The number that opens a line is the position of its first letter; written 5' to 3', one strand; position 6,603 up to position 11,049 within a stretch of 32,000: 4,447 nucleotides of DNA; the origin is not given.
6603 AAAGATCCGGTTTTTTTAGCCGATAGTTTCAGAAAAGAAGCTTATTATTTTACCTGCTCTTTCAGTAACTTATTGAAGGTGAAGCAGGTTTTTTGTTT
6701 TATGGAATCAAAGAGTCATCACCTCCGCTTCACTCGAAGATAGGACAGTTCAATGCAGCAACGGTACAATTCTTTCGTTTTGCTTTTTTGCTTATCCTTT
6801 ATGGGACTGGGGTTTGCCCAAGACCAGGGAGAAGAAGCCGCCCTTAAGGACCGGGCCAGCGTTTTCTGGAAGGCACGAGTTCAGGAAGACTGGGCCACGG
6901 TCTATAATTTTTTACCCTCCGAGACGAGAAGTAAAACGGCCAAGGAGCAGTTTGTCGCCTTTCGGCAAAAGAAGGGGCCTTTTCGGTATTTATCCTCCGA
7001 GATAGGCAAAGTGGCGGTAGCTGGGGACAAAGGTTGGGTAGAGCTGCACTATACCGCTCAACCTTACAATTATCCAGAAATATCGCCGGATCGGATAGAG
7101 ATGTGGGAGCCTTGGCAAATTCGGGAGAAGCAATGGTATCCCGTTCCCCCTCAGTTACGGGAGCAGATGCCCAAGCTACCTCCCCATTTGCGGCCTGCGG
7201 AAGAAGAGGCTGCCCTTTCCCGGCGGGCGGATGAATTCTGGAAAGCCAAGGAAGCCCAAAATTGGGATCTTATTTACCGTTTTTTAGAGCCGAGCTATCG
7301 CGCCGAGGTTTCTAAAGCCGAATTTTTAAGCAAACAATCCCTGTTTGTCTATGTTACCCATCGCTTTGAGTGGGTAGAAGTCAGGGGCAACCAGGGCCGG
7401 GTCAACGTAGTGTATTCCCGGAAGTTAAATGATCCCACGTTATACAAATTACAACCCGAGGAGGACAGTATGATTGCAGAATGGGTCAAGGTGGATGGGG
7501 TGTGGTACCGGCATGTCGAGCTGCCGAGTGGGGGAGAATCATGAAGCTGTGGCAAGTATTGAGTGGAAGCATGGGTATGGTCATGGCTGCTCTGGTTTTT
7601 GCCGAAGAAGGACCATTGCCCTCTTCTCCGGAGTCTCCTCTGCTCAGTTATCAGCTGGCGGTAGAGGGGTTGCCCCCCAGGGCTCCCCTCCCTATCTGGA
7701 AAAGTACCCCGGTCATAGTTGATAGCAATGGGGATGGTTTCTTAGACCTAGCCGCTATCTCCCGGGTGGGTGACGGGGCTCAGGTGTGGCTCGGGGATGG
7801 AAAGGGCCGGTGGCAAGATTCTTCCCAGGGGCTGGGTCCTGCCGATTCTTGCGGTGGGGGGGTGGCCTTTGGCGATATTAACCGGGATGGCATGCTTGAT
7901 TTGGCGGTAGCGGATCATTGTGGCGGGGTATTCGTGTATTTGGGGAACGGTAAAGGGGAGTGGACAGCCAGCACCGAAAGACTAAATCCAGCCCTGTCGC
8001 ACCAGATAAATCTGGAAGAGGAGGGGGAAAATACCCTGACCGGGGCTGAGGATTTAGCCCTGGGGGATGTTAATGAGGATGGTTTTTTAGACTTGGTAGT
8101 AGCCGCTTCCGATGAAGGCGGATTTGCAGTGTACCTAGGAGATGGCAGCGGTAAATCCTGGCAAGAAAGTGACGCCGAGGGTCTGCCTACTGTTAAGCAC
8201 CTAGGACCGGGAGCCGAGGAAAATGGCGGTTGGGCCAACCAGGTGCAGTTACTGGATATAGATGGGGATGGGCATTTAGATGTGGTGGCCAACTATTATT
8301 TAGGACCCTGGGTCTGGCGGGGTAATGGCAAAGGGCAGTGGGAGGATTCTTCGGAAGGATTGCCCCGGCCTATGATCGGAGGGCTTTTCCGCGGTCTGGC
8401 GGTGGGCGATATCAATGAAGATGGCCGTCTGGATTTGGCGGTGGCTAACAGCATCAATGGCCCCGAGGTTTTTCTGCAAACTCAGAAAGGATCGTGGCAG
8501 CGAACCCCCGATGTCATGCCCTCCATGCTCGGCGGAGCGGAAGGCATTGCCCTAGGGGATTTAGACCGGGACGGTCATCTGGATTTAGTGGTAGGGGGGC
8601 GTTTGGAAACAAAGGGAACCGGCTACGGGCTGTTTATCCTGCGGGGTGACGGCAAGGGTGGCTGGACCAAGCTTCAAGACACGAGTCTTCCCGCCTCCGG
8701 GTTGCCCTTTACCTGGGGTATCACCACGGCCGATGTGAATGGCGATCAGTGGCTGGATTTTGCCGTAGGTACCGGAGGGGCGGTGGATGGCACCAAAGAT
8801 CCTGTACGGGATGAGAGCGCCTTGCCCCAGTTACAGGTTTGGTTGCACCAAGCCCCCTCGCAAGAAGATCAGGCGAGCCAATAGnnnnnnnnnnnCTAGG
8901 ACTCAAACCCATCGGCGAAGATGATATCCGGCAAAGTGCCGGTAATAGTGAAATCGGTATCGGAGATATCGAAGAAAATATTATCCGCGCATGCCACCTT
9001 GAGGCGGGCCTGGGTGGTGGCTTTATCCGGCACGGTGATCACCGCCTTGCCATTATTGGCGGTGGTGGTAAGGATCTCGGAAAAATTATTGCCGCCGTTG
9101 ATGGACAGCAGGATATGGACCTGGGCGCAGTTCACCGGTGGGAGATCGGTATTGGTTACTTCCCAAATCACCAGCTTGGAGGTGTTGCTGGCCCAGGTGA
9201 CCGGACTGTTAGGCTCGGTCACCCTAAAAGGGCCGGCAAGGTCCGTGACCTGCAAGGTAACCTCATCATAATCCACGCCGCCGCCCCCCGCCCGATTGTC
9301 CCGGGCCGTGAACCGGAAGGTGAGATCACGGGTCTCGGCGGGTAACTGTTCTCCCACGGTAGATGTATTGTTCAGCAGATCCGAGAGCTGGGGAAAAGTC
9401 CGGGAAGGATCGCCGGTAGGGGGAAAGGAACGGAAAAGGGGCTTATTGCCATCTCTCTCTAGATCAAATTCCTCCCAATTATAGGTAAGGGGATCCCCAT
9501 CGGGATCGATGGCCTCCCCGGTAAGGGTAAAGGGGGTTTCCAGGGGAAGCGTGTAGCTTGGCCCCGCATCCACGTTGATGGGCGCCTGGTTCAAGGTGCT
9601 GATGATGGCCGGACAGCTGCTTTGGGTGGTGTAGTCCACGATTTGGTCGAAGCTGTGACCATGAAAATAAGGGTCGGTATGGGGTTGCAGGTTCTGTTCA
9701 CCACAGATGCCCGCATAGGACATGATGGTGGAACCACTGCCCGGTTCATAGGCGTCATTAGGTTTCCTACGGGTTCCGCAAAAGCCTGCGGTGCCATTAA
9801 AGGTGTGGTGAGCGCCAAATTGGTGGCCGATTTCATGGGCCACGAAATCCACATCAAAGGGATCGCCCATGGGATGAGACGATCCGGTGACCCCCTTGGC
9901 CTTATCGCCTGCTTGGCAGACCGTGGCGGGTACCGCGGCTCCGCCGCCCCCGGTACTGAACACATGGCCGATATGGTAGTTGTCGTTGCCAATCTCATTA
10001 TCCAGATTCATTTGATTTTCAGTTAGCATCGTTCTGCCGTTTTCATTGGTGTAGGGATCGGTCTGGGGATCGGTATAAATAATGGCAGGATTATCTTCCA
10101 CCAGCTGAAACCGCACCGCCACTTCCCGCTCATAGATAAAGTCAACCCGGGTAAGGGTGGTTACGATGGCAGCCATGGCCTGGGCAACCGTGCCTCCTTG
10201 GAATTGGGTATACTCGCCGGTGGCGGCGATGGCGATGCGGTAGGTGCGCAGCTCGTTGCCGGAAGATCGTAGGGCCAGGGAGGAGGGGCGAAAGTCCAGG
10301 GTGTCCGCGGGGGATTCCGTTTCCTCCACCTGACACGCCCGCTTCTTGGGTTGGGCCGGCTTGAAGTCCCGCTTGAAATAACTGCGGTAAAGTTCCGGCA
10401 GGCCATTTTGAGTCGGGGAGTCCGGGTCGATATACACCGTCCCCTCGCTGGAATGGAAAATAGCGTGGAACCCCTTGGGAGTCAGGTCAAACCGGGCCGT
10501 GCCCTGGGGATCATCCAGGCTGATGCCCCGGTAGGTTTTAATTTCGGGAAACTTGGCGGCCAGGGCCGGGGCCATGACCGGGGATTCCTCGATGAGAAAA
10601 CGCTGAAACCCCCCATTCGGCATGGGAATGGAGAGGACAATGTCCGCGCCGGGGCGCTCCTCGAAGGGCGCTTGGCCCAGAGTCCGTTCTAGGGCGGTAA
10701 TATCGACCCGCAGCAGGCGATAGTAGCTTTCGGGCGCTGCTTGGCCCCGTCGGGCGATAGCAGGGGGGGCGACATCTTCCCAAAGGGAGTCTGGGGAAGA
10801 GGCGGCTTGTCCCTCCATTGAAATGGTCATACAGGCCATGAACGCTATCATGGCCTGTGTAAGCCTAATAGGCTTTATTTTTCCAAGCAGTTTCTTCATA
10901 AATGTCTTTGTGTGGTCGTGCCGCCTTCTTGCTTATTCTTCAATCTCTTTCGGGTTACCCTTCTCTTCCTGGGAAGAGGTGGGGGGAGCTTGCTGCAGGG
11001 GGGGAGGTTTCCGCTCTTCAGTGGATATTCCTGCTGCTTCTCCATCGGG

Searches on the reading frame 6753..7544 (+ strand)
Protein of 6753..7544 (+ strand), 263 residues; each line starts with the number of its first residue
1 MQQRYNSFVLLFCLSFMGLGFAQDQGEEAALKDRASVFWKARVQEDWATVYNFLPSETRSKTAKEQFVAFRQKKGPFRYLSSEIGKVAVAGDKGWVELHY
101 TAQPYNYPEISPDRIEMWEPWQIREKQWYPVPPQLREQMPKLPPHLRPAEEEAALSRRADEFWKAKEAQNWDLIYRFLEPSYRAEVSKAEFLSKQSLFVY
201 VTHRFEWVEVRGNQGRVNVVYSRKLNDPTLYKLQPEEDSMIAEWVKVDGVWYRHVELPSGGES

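Call 6: search_protein_families(library=pfam, proteins=[window:6753-7544:+], max_evalue=0.01)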
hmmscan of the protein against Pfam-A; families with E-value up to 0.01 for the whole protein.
window:6753-7544:+ (263 aa): 0 families

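Call 7: search_protein_families(library=ncbifam, proteins=[window:6753-7544:+], max_evalue=0.01)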
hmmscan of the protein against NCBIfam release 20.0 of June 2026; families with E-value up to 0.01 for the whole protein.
window:6753-7544:+ (263 aa): 0 families
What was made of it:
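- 6753..7544 (+): Gene Y (Noc_0726), 263 aa. Secreted two-repeat protein with no known family. Recurrent neighbour of X. No Pfam or NCBIfam hit (calls 6, 7).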

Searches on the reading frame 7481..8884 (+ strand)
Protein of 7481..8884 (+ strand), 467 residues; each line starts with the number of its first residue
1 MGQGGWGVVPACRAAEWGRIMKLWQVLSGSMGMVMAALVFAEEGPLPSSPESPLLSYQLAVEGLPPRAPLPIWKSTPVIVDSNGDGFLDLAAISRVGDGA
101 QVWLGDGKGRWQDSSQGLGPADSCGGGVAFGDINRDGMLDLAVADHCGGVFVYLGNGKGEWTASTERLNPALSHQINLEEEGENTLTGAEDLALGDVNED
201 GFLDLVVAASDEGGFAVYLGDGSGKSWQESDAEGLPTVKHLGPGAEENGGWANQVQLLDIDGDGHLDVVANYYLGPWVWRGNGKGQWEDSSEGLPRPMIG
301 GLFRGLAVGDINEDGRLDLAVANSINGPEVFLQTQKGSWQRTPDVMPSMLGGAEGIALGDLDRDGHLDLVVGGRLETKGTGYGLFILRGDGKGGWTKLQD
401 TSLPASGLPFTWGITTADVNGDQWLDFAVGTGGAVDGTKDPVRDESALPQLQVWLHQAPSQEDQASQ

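Call 6: search_protein_families(library=pfam, proteins=[window:7481-8884:+], max_evalue=0.01)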
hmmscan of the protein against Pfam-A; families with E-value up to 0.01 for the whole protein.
window:7481-8884:+ (467 aa): 2 families
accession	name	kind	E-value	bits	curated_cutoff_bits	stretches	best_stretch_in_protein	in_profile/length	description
PF13517.12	FG-GAP_3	-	1.8e-50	169.8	26.9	6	310-371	1-61/61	FG-GAP-like repeat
PF01839.29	FG-GAP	-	2.4e-26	91.6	22.1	4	191-219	4-27/37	FG-GAP repeat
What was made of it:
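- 7541..8884 (+): Gene Z (Noc_0727), FG-GAP/VCBS beta-propeller. Its start overlaps the Y stop (ATGA). The most conserved genomic partner of X. FG-GAP_3 E 2e-50 (call 6).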

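Call 7: search_protein_families(library=ncbifam, proteins=[window:7481-8884:+], max_evalue=0.01)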
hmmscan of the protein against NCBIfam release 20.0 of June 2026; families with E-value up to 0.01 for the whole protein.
window:7481-8884:+ (467 aa): 2 families
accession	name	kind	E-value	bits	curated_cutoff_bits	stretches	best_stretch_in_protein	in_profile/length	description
NF047539.1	XAC2610_fam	domain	1.3e-10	41.7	35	0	129-149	2-22/89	XAC2610-related protein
NF052348.1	beta_propeller_lectin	domain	1.1e-08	34.5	200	2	83-277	49-232/337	beta propeller lectin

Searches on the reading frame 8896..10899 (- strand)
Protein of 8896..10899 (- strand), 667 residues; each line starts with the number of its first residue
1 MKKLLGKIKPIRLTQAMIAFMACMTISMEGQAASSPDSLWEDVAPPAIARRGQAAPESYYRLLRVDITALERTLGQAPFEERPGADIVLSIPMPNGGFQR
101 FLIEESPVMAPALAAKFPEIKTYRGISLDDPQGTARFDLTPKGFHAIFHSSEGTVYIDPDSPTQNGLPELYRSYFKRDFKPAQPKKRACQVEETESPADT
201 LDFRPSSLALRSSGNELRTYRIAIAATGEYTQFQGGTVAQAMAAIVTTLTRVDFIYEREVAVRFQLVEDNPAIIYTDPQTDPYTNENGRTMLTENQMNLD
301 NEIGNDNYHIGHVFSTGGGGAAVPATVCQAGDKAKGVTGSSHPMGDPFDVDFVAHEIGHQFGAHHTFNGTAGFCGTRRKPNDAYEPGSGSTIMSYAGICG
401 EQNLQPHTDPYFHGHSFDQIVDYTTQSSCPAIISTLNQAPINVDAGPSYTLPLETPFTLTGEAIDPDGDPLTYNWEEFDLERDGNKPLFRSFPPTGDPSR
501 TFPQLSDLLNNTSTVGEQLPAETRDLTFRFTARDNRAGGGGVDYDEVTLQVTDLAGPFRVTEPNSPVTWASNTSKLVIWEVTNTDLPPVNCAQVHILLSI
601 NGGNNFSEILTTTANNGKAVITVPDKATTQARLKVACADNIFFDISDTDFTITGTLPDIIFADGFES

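Call 6: search_protein_families(library=pfam, proteins=[window:8896-10899:-], max_evalue=0.01)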
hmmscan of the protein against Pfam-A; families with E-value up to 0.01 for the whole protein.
window:8896-10899:- (667 aa): 4 families
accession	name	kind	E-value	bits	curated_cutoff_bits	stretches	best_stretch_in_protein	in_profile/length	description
PF13583.11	Reprolysin_4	-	1.6e-36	126.3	22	1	218-418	3-197/203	Metallo-peptidase family M12B Reprolysin-like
PF13582.12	Reprolysin_3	-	5.9e-34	117.7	22.4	1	242-366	1-123/123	Metallo-peptidase family M12B Reprolysin-like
PF13688.12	Reprolysin_5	-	1.1e-26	94.8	27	1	217-399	2-190/196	Metallo-peptidase family M12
PF13574.12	Reprolysin_2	-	7.9e-22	78.5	27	1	239-406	2-183/195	Metallo-peptidase family M12B Reprolysin-like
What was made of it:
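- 8896..10899 (-): Reprolysin-like (M12B) secreted zinc metalloprotease (Noc_0728), convergent with Z. Pfam Reprolysin_3/4/5 (call 6).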
